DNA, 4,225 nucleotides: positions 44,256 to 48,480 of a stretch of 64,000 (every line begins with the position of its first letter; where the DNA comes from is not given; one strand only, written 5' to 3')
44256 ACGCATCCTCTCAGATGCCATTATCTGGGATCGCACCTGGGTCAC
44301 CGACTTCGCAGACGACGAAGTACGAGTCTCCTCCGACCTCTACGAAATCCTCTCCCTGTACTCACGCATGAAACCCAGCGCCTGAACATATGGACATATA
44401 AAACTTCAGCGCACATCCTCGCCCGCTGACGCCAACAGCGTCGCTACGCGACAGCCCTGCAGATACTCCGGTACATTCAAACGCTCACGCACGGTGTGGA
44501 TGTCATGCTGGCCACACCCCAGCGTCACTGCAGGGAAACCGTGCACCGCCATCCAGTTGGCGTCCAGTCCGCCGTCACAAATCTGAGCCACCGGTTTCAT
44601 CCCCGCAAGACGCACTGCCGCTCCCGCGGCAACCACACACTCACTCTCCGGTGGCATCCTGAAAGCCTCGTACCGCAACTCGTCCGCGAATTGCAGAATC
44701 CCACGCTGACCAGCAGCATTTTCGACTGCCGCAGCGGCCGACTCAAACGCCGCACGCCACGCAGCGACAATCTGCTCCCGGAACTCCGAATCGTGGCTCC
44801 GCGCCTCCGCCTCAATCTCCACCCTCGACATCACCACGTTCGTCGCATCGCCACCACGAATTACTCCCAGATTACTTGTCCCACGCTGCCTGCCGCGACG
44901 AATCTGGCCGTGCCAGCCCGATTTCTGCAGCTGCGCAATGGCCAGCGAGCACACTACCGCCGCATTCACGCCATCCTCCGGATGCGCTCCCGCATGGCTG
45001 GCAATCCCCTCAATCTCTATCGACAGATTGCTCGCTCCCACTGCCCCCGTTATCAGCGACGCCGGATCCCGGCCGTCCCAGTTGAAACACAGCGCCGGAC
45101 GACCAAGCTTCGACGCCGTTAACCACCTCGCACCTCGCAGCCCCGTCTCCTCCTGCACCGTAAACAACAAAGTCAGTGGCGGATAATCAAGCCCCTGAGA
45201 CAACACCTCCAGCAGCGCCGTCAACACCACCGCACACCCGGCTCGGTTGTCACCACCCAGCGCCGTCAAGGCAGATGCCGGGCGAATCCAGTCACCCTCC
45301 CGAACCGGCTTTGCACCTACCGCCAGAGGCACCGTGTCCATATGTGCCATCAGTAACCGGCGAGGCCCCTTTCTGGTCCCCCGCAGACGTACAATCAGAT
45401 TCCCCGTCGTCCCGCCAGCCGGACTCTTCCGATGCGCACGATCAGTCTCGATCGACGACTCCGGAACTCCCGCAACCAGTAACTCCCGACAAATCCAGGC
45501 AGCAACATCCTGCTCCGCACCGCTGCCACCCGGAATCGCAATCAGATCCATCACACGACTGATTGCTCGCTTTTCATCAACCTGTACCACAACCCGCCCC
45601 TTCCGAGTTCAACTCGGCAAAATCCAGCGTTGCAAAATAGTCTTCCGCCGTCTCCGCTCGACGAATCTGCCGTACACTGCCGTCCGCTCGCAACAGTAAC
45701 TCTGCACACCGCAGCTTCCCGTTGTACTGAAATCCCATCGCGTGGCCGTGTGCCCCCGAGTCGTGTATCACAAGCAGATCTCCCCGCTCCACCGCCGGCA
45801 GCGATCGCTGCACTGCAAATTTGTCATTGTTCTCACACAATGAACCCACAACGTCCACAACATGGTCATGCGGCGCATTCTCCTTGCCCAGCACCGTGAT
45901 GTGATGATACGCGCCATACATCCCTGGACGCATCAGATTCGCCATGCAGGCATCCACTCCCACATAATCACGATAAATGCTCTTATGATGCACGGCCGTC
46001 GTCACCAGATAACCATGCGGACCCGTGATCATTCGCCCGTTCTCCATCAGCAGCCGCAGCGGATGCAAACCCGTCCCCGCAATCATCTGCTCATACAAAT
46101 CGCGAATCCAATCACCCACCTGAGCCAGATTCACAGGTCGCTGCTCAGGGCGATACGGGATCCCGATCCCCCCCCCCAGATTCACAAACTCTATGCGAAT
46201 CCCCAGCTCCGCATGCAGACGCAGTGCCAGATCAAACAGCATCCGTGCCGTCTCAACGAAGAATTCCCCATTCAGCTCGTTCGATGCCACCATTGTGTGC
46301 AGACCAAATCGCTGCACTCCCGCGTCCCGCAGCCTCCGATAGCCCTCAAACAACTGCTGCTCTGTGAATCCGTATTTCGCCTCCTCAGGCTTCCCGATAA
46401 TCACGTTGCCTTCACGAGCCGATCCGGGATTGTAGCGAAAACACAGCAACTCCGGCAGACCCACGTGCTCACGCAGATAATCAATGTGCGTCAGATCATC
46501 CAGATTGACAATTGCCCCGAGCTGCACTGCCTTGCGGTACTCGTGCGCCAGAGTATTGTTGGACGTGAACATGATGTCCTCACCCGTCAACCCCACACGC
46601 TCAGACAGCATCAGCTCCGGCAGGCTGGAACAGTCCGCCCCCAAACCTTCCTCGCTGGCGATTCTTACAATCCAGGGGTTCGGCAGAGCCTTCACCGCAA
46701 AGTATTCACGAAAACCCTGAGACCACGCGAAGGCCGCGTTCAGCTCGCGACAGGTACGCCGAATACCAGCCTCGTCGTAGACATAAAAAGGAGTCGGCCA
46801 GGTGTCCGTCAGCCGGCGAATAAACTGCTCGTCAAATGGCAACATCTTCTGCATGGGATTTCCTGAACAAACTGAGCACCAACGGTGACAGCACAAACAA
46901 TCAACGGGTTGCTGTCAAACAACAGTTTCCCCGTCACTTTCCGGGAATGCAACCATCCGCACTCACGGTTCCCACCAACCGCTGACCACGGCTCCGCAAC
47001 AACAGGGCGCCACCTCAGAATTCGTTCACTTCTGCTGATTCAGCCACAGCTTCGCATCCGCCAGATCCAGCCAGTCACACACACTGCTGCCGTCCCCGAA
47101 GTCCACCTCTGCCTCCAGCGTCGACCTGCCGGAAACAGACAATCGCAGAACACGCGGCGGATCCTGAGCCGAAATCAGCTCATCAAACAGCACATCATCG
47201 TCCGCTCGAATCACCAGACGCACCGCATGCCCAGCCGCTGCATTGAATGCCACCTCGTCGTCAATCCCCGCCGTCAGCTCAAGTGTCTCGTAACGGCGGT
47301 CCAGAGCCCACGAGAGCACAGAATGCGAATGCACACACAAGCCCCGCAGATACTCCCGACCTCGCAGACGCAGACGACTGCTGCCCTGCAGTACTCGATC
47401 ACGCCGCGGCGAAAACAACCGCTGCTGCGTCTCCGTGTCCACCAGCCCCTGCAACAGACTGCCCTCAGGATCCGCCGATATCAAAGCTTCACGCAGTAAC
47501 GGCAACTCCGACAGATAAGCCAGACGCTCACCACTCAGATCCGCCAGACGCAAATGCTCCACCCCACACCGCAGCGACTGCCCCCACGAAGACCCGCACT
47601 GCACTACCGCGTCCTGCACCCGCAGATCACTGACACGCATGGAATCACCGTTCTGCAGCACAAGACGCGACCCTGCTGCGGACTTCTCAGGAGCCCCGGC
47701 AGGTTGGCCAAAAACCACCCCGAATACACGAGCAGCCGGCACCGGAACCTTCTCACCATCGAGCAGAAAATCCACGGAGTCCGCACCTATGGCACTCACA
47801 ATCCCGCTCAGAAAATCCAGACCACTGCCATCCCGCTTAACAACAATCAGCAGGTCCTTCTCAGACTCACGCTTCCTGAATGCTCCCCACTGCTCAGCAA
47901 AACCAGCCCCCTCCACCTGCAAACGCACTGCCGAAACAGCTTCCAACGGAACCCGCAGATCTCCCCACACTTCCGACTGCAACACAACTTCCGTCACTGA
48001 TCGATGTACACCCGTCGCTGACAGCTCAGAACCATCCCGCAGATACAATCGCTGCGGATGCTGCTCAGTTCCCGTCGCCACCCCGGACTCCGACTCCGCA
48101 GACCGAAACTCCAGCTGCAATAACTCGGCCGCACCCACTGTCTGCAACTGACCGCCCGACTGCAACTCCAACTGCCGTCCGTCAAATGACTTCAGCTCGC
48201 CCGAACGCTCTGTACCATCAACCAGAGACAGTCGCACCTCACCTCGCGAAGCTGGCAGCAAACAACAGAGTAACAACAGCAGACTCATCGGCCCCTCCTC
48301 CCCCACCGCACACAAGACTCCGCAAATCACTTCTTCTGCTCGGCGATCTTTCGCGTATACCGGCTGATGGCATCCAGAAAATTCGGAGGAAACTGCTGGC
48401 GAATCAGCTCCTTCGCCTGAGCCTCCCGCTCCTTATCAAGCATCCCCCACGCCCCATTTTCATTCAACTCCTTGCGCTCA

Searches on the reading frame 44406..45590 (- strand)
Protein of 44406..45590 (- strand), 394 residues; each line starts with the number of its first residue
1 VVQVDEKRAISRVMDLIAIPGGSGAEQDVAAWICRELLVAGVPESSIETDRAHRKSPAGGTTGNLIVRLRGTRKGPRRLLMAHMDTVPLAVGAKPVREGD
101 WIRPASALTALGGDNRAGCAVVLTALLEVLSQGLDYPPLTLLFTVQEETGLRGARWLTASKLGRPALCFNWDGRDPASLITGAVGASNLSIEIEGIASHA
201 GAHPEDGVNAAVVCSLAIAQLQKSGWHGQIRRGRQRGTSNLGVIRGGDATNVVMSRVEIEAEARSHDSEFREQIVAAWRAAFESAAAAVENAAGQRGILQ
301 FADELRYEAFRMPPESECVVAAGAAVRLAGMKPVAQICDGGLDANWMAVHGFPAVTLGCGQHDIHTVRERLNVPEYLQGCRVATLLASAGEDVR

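Call 79: search_protein_families(library=pfam, proteins=[window:44406-45590:-], max_evalue=0.0001)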
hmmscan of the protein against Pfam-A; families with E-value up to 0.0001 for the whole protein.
window:44406-45590:- (394 aa): 4 families
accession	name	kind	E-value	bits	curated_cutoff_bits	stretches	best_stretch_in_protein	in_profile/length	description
PF01546.33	Peptidase_M20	-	2e-15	57.7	24.6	1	79-387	1-204/206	Peptidase family M20/M25/M40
PF05343.19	Peptidase_M42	-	8.4e-15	55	23.2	1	114-158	134-177/292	M42 glutamyl aminopeptidase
PF07687.19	M20_dimer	-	1.1e-13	51.5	21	1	182-287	2-104/107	Peptidase dimerisation domain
PF04389.22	Peptidase_M28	-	9e-06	26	21.3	1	64-173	1-94/193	Peptidase family M28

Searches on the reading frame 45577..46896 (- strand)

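Call 79: search_protein_families(library=pfam, proteins=[window:45577-46896:-], max_evalue=0.0001)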
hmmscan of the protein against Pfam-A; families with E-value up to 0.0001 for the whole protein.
window:45577-46896:- (439 aa): 2 families
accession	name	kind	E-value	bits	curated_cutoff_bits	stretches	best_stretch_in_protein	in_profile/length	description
PF02784.22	Orn_Arg_deC_N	-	7.8e-29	101.2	23.4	1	44-291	3-246/247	Pyridoxal-dependent decarboxylase, pyridoxal binding domain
PF00278.28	Orn_DAP_Arg_deC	-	8e-19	68.2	23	1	37-381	1-95/95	Pyridoxal-dependent decarboxylase, C-terminal sheet domain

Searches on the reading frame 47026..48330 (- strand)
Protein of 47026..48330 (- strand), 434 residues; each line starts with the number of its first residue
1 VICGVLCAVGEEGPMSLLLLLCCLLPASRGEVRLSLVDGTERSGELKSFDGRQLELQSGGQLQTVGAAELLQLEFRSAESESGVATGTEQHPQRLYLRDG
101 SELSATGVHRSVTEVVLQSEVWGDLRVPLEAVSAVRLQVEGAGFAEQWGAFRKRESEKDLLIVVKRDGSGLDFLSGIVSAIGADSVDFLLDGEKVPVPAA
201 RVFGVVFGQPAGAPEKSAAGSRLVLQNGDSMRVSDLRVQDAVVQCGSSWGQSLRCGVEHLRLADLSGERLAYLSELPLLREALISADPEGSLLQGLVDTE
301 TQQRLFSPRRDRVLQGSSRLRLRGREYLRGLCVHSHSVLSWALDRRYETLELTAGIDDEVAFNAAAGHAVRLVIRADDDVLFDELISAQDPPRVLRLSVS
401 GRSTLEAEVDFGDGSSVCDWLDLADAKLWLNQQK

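Call 79: search_protein_families(library=pfam, proteins=[window:47026-48330:-], max_evalue=0.0001)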
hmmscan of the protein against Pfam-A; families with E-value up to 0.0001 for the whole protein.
window:47026-48330:- (434 aa): 1 family
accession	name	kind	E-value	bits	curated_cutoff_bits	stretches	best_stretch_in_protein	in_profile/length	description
PF08305.17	NPCBM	-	2.8e-19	69.9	23.9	1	303-428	15-136/137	NPCBM/NEW2 domain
